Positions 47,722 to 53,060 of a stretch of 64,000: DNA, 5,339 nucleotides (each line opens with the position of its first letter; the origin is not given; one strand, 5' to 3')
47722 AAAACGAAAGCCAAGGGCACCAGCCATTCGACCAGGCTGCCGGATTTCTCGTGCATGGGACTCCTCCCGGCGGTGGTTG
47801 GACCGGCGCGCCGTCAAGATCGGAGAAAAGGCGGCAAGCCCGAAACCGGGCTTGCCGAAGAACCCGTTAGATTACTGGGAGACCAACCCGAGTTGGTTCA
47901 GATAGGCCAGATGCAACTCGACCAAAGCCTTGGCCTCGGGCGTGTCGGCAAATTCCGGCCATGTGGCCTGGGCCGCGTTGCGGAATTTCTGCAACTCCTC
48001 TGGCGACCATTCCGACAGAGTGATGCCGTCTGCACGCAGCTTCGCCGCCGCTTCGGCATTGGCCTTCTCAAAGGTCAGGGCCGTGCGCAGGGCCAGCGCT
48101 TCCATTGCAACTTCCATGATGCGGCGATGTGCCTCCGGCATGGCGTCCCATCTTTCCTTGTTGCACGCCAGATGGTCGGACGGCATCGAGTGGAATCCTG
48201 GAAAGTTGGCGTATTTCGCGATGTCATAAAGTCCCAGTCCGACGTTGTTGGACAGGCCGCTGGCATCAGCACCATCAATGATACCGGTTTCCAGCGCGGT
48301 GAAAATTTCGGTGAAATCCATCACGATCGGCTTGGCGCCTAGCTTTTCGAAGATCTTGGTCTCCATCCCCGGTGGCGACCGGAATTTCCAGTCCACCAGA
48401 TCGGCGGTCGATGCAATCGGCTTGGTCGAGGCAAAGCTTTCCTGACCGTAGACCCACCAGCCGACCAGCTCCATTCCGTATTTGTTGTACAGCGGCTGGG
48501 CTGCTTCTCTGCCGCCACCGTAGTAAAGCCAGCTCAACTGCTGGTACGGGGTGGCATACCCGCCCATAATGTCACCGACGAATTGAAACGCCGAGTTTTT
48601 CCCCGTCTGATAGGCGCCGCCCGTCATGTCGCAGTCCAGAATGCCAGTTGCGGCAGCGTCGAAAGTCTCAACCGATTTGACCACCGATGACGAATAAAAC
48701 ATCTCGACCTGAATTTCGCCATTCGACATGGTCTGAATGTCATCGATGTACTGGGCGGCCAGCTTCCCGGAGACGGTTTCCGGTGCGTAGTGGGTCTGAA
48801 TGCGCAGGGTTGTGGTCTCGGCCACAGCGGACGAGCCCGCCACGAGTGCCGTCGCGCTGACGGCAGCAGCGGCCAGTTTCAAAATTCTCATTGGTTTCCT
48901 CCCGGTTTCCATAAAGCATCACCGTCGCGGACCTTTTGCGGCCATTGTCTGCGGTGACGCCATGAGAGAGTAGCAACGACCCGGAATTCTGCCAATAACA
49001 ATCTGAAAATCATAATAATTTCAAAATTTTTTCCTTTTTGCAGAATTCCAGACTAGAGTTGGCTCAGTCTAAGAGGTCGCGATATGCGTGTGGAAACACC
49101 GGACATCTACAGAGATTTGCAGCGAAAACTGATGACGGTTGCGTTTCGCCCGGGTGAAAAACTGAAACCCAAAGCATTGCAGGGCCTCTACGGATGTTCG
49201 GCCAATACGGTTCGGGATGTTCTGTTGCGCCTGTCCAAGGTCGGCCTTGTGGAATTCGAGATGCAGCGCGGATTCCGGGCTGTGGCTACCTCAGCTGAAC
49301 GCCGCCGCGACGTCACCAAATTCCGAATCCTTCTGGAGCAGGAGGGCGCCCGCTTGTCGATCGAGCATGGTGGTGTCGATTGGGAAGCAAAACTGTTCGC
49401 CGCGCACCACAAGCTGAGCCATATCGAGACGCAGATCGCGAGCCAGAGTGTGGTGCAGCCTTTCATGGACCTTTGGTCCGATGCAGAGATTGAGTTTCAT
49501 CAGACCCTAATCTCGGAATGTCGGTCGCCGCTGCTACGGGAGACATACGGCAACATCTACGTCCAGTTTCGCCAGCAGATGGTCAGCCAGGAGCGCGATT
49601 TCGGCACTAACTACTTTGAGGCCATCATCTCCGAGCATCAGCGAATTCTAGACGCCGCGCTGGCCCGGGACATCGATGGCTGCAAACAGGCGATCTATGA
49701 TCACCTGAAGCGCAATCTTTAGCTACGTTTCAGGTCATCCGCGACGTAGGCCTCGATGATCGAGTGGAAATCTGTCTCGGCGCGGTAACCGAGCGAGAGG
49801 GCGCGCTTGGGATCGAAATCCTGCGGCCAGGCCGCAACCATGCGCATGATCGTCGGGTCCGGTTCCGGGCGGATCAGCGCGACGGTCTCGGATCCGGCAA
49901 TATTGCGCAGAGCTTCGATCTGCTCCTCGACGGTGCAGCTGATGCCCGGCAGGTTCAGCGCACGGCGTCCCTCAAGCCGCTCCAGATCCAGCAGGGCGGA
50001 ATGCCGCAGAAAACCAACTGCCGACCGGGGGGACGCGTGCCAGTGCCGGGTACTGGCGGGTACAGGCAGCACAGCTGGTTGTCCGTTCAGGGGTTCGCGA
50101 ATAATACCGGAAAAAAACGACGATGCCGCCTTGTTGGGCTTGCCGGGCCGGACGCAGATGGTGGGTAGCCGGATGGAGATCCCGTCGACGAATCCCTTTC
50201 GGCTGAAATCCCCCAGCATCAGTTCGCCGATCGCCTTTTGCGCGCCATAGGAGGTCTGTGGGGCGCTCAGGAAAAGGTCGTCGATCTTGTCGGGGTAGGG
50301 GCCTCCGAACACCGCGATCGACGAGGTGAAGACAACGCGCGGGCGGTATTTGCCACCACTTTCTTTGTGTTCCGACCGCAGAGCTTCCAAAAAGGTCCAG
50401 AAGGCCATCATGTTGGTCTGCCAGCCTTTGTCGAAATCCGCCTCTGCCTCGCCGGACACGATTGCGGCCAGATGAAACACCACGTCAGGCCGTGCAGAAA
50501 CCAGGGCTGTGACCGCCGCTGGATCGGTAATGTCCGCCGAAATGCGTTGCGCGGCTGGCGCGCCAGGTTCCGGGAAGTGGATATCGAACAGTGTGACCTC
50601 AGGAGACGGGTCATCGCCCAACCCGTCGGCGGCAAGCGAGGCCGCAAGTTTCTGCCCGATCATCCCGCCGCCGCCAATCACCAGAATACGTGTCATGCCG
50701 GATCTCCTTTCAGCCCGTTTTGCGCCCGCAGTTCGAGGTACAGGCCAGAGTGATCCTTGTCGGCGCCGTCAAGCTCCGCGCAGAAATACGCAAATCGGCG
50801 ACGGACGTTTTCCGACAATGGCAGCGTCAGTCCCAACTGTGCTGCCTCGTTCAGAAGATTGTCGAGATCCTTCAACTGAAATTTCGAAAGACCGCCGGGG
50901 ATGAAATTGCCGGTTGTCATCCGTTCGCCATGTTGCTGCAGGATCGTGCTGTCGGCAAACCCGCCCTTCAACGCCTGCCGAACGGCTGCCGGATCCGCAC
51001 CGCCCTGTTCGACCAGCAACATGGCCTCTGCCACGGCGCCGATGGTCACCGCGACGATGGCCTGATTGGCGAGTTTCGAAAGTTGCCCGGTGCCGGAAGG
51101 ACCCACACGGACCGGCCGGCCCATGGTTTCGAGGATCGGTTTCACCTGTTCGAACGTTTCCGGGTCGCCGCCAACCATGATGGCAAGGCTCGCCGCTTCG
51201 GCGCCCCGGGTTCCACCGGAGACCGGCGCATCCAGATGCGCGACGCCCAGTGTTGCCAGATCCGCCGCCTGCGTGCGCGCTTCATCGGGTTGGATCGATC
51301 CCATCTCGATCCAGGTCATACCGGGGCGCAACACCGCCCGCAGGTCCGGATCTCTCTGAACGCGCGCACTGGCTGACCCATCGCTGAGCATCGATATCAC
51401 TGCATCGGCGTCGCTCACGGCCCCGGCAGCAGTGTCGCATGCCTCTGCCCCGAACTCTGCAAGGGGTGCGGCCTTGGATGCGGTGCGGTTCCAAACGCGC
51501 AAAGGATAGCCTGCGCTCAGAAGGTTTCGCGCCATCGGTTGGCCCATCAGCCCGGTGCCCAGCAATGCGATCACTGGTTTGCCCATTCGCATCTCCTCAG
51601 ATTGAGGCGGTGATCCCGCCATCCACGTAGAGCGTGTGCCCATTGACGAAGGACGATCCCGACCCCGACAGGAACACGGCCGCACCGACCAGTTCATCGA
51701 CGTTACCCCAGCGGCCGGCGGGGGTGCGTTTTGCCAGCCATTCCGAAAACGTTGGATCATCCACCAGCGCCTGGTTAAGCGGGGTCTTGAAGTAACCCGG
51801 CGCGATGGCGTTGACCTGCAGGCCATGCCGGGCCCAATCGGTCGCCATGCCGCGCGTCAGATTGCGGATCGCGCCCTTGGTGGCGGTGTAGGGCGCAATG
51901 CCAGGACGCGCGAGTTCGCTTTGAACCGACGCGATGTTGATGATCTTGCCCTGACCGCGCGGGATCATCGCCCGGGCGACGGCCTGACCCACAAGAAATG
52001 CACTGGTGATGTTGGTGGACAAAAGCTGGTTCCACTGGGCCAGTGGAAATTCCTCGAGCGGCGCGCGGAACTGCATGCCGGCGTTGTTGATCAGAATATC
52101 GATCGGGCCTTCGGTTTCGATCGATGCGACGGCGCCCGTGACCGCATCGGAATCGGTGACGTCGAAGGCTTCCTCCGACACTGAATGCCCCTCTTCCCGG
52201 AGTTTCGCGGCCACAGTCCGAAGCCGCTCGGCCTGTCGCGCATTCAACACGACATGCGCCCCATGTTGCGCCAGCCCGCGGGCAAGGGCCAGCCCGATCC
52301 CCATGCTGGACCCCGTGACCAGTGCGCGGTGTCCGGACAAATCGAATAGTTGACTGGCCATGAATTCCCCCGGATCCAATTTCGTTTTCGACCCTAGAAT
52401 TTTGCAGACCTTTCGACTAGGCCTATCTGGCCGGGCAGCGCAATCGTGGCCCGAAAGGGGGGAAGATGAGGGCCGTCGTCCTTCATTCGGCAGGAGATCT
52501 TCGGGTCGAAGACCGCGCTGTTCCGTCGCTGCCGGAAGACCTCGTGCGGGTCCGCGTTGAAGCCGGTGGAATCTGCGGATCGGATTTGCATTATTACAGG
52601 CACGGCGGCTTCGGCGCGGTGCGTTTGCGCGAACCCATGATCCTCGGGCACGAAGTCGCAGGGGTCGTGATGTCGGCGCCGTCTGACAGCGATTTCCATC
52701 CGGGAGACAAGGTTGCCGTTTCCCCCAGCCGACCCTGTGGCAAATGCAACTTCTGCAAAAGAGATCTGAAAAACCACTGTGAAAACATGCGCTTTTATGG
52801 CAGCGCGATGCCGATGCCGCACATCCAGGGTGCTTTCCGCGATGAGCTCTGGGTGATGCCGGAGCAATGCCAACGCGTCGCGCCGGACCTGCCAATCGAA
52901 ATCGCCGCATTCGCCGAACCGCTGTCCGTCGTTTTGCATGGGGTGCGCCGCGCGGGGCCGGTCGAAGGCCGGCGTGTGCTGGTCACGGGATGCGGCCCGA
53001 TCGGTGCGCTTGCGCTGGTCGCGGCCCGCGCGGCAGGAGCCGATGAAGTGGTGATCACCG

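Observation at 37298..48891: Candidate new pathway: TRAP-fed sugar-acid operon with two PhyH-type Fe(II)/2OG dioxygenases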

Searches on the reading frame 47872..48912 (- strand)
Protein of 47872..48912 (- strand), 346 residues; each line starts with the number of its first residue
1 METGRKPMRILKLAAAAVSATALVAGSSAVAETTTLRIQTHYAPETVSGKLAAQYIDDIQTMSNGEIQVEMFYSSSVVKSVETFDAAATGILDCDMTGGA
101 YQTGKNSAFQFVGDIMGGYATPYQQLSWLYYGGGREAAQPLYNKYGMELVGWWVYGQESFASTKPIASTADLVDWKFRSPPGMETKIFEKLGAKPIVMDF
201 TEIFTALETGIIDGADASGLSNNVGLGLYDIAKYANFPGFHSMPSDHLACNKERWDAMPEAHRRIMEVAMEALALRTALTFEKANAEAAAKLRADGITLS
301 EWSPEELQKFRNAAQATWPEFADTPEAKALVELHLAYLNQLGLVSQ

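Call 4: search_protein_families(library=pfam, proteins=[window:47872-48912:-])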
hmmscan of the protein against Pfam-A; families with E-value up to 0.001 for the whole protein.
window:47872-48912:- (346 aa): 1 family
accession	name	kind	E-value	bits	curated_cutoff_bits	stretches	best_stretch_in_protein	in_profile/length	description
PF03480.18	DctP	-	7.2e-47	160.5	23.4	1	43-322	6-284/286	Bacterial extracellular solute-binding protein, family 7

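Call 5: search_protein_families(library=ncbifam, proteins=[window:47872-48912:-])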
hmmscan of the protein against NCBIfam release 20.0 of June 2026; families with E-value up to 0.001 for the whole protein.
window:47872-48912:- (346 aa): 2 families
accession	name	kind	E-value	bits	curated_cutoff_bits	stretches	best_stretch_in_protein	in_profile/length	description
NF037995.1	TRAP_S1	subfamily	2e-28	99.5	50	1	139-310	100-271/271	TRAP transporter substrate-binding protein DctP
TIGR00787.1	dctP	subfamily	3.4e-23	82.4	175.05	1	43-293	6-254/257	DctP family TRAP transporter solute-binding subunit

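Call 13: search_solved_structures(query=window:47872-48912:-, max_evalue=0.001)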
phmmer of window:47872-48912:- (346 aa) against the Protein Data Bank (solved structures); distinct sequences matched with E-value up to 0.001: 100 (the best 60 are shown).
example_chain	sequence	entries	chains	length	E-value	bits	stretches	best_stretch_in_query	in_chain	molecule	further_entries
4pe3_A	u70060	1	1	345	5.3e-53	183.4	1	27-345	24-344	TRAP dicarboxylate transporter-DctP subunit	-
2zzv_A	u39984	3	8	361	1.2e-34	123.1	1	13-344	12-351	ABC transporter, solute-binding protein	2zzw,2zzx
7ug8_A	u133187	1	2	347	2.6e-33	118.7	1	55-332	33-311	Ketoacid-binding protein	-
4yzz_A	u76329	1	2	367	8.8e-29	103.8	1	9-330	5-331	TRAP TRANSPORTER SOLUTE BINDING PROTEIN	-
4yic_A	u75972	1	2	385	1e-28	103.6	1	9-330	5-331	TRAP TRANSPORTER SOLUTE BINDING PROTEIN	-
7e9y_A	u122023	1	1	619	2.8e-27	98.9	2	31-215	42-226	Lactate-binding periplasmic protein TTHA0766,Lactate-binding periplasmic protein TTHA0766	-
2hzk_A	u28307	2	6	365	1.4e-22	83.5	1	11-328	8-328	TRAP-T family sorbitol/mannitol transporter, periplasmic binding protein, SmoM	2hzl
4pet_A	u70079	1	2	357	2.6e-22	82.6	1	57-278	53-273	Extracellular solute-binding protein, family 7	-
8zmz_A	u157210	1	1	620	3.6e-22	82.1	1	31-214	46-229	Lactate-binding periplasmic protein TTHA0766,Red fluorescent protein drFP583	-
5cm6_A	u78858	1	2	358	2.1e-19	73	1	52-322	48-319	TRAP dicarboxylate transporter-DctP subunit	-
8t9t_A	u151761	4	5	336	2e-18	69.8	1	16-328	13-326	Isethionate-binding periplasmic protein DctP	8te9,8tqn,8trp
4uab_A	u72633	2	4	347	2e-18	69.8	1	32-334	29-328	Twin-arginine translocation pathway signal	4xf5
4nn3_A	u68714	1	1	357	2.7e-17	66.1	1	59-297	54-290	TRAP dicarboxylate transporter, DctP subunit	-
4p47_A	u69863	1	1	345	5.4e-17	65.1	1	10-331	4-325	TRAP dicarboxylate transporter, DctP subunit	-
4pfb_A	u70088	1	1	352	9.7e-17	64.3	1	26-310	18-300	C4-dicarboxylate-binding protein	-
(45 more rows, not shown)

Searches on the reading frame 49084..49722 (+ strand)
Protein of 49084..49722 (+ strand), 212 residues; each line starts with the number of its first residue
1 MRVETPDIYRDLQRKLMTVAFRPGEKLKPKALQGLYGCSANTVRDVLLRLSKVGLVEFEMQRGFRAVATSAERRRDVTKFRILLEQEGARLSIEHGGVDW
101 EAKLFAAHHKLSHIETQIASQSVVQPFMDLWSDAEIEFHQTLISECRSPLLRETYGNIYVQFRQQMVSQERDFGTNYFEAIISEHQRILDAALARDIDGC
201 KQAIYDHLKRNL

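Call 7: search_protein_families(library=pfam, proteins=[window:49084-49722:+])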
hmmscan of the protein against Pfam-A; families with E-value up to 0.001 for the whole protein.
window:49084-49722:+ (212 aa): 2 families
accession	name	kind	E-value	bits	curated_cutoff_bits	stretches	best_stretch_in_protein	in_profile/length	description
PF07729.17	FCD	-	4.9e-20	72.6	24.3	1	76-209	1-124/125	FCD domain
PF00392.27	GntR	-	5.9e-11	42.3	27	1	7-65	4-63/64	Bacterial regulatory proteins, gntR family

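Call 33: search_protein_families(library=ncbifam, proteins=[window:49084-49722:+], max_evalue=0.00001)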
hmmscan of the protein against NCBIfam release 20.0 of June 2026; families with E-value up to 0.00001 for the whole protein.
window:49084-49722:+ (212 aa): 4 families
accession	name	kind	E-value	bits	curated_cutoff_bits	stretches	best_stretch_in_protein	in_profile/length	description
NF008576.0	PRK11534.1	equivalog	5e-21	75.4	218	1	7-208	11-210/225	DNA-binding transcriptional regulator CsiR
TIGR03338.1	phnR_burk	equivalog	1.2e-11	44.7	271.5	1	10-210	18-208/212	phosphonate utilization associated transcriptional regulator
NF003011.0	PRK03837.1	subfamily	2.2e-07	30.8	260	1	10-210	20-228/241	transcriptional regulator NanR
NF008504.0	PRK11414.1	equivalog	1.7e-06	27.9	225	1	7-211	15-211/221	GntR family transcriptional regulator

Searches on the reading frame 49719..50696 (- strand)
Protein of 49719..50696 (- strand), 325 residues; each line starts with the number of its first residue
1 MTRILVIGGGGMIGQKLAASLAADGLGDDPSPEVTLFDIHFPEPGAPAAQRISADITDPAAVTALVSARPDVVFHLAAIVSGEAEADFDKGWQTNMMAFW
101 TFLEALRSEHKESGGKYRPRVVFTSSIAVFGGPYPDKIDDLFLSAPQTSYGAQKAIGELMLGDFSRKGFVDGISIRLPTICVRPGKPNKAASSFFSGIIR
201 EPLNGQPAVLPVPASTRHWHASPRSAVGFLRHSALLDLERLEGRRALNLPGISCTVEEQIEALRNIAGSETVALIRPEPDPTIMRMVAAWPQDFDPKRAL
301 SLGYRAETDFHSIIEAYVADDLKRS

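Call 7: search_protein_families(library=pfam, proteins=[window:49719-50696:-])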
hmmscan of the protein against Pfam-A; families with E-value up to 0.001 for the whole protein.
window:49719-50696:- (325 aa): 4 families
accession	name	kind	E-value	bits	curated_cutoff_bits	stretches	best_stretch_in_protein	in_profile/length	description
PF01370.27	Epimerase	-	4.8e-22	79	20.9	1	4-209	1-200/240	NAD dependent epimerase/dehydratase family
PF16363.11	GDP_Man_Dehyd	-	4e-11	43.4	27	1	5-165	1-168/332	GDP-mannose 4,6 dehydratase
PF04321.23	RmlD_sub_bind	-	7.3e-09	35.5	27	1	3-161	2-136/287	RmlD substrate binding domain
PF01073.25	3Beta_HSD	-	1.6e-05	24.6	22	1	5-184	1-178/280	3-beta hydroxysteroid dehydrogenase/isomerase family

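Call 33: search_protein_families(library=ncbifam, proteins=[window:49719-50696:-], max_evalue=0.00001)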
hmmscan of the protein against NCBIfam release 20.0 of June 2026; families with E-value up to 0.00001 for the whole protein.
window:49719-50696:- (325 aa): 5 families
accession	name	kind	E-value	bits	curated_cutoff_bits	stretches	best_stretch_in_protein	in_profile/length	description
NF043036.1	ErythonDh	equivalog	1.6e-109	366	325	1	3-321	2-320/321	D-erythronate dehydrogenase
TIGR01214.1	rmlD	equivalog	8.9e-10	38.1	224.05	1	3-164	1-138/285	dTDP-4-dehydrorhamnose reductase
TIGR01179.1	galE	equivalog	6e-08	31.9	262.3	1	3-166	1-161/332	UDP-glucose 4-epimerase GalE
TIGR02197.1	heptose_epim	equivalog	1.1e-06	28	274.6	1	4-156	1-144/316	ADP-glyceromanno-heptose 6-epimerase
TIGR02622.1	CDP_4_6_dhtase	equivalog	4.5e-06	26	278.45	1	24-110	32-119/352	CDP-glucose 4,6-dehydratase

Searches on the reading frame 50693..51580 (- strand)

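Call 33: search_protein_families(library=ncbifam, proteins=[window:50693-51580:-], max_evalue=0.00001)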
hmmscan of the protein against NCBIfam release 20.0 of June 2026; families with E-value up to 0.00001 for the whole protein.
window:50693-51580:- (295 aa): 10 families
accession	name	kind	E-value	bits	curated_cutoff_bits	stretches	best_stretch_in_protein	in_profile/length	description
TIGR01505.1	tartro_sem_red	equivalog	1e-69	235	340.75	1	4-281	2-280/291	2-hydroxy-3-oxopropionate reductase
NF008592.0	PRK11559.1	equivalog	4.3e-63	213.3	397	1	4-280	5-282/296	2-hydroxy-3-oxopropionate reductase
NF011633.0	PRK15059.1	equivalog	4.3e-56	190.2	451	1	5-284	4-285/292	2-hydroxy-3-oxopropionate reductase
TIGR01692.1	HIBADH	equivalog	8.9e-46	156.5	291.6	1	7-280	2-283/288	3-hydroxyisobutyrate dehydrogenase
NF043037.1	ThreonDh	equivalog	1.1e-33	116.9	350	1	4-274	5-278/297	L-threonate dehydrogenase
NF012005.0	PRK15461.1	equivalog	1.3e-31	109.9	348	1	3-291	3-293/298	sulfolactaldehyde 3-reductase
NF007161.0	PRK09599.1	subfamily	1.5e-18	67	271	1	4-192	3-196/302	NADP-dependent phosphogluconate dehydrogenase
TIGR00872.1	gnd_rel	equivalog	3.8e-14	52.6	297.2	1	4-192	3-194/299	phosphogluconate dehydrogenase (NAD(+)-dependent, decarboxylating)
NF006765.0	PRK09287.1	equivalog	1.6e-13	50.4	413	1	4-191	6-205/476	NADP-dependent phosphogluconate dehydrogenase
TIGR00873.1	gnd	equivalog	7e-12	44.9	426.7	1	4-190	2-200/467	decarboxylating NADP(+)-dependent phosphogluconate dehydrogenase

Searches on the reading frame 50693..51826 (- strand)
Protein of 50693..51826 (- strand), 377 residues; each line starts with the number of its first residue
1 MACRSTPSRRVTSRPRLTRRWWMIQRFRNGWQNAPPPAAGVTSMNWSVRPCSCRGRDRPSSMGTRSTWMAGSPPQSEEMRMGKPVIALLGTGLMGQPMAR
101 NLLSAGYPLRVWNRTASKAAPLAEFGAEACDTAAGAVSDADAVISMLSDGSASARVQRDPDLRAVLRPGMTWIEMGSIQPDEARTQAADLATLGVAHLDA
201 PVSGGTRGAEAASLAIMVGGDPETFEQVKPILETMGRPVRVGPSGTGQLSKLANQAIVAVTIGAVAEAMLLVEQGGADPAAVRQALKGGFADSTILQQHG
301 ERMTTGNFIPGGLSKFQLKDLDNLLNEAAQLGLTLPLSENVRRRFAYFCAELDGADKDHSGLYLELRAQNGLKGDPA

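Call 7: search_protein_families(library=pfam, proteins=[window:50693-51826:-])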
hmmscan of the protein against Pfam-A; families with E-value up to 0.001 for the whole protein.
window:50693-51826:- (377 aa): 5 families
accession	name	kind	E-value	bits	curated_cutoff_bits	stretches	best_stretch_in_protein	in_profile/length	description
PF03446.21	NAD_binding_2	-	3.7e-45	154.3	21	1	86-239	2-156/161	NAD binding domain of 6-phosphogluconate dehydrogenase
PF14833.11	NAD_binding_11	-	9.2e-26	90.9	30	1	245-363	1-119/122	NAD-binding of NADP-dependent 3-hydroxyisobutyrate dehydrogenase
PF03807.23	F420_oxidored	-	1.5e-06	29.2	21.6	1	86-144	2-64/94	NADP oxidoreductase coenzyme F420-dependent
PF01488.26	Shikimate_DH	-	0.00027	21.5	24.3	1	85-146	14-82/138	Shikimate / quinate 5-dehydrogenase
PF02826.25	2-Hacid_dh_C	-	0.00063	19.6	25.1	0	74-147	27-99/178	D-isomer specific 2-hydroxyacid dehydrogenase, NAD binding domain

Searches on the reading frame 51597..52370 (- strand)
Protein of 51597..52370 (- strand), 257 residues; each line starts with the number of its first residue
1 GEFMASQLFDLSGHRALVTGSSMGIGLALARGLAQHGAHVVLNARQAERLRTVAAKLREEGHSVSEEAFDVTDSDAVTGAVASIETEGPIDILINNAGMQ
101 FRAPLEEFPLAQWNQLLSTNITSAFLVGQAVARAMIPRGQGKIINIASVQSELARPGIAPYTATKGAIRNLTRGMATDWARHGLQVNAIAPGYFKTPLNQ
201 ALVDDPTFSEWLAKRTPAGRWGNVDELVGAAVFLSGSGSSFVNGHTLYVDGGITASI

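Call 33: search_protein_families(library=ncbifam, proteins=[window:51597-52370:-], max_evalue=0.00001)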
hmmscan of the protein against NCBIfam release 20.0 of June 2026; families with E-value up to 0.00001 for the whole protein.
window:51597-52370:- (257 aa): 232 families (the best 25 are shown)
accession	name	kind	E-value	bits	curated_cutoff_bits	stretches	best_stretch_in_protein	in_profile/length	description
NF005711.0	PRK07523.1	subfamily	3.6e-136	452.7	413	1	4-257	1-255/255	SDR family oxidoreductase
NF005983.0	PRK08085.1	equivalog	3.3e-98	328.3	408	1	7-256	3-253/254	gluconate 5-dehydrogenase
NF004778.0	PRK06124.1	equivalog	3.5e-81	272.4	303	1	5-256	3-255/256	SDR family oxidoreductase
NF005488.0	PRK07097.1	equivalog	8e-76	254.6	369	1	5-257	2-261/266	gluconate 5-dehydrogenase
NF006070.0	PRK08213.1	subfamily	7.8e-69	232.1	279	1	5-255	4-258/259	gluconate 5-dehydrogenase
TIGR01832.1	kduD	equivalog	2.5e-65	220.4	338.85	1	9-255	1-247/248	2-dehydro-3-deoxy-D-gluconate 5-dehydrogenase KduD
NF005390.0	PRK06935.1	equivalog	2.8e-64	216.9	369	1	6-253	8-255/258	2-dehydro-3-deoxy-D-gluconate 5-dehydrogenase KduD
NF005559.1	PRK07231.1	subfamily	1.4e-60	204.9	215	1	11-254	2-248/249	glucose 1-dehydrogenase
NF052558.1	MBtsdlDhBudC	equivalog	4.1e-57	193.6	270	1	14-256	4-244/250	meso-2,3-butanediol dehydrogenase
NF004791.0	PRK06138.1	equivalog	6.2e-57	192.8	312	1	10-255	2-251/252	SDR family oxidoreductase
TIGR01963.1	PHB_DH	subfamily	3.3e-56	190.4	307.05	1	15-255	3-254/255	3-hydroxybutyrate dehydrogenase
TIGR01830.1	3oxo_ACP_reduc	equivalog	1.7e-55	188.3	297.75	1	16-253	1-238/239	3-oxoacyl-[acyl-carrier-protein] reductase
NF009093.0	PRK12429.1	subfamily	1.8e-55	188.1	258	1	11-255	3-258/259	3-hydroxybutyrate dehydrogenase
NF005309.0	PRK06841.1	subfamily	2.9e-55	187.5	286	1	6-254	8-253/255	GolD/DthD family dehydrogenase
NF004774.0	PRK06114.1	equivalog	3.2e-55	187.3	360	1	4-254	7-260/262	SDR family oxidoreductase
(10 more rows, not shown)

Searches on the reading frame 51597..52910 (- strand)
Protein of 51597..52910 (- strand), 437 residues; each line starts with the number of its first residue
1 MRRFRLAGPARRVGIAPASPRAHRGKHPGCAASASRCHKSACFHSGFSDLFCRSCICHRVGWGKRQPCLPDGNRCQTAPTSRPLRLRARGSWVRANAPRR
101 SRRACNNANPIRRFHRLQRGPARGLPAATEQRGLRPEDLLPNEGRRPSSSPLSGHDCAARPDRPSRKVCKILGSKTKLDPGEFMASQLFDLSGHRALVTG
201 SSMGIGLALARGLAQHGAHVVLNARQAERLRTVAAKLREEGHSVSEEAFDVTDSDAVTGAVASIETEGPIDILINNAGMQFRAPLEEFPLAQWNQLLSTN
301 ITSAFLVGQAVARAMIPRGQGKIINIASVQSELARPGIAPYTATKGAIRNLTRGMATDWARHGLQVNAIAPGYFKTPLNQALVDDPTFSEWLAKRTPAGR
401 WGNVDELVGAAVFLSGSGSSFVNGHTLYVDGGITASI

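Call 7: search_protein_families(library=pfam, proteins=[window:51597-52910:-])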
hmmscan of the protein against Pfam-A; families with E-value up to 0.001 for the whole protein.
window:51597-52910:- (437 aa): 4 families
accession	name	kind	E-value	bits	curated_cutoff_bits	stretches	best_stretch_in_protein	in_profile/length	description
PF00106.31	adh_short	-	9.1e-56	188.9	26.6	1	196-385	3-193/195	short chain dehydrogenase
PF13561.12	adh_short_C2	-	1.1e-55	189.2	27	1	203-434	6-236/236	Enoyl-(Acyl carrier protein) reductase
PF08659.16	KR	-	7.7e-15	55.7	22.6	1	197-372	4-176/180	KR domain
PF23441.1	SDR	-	0.00053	19.9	27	1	195-433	9-255/258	SDR-like rossmann domain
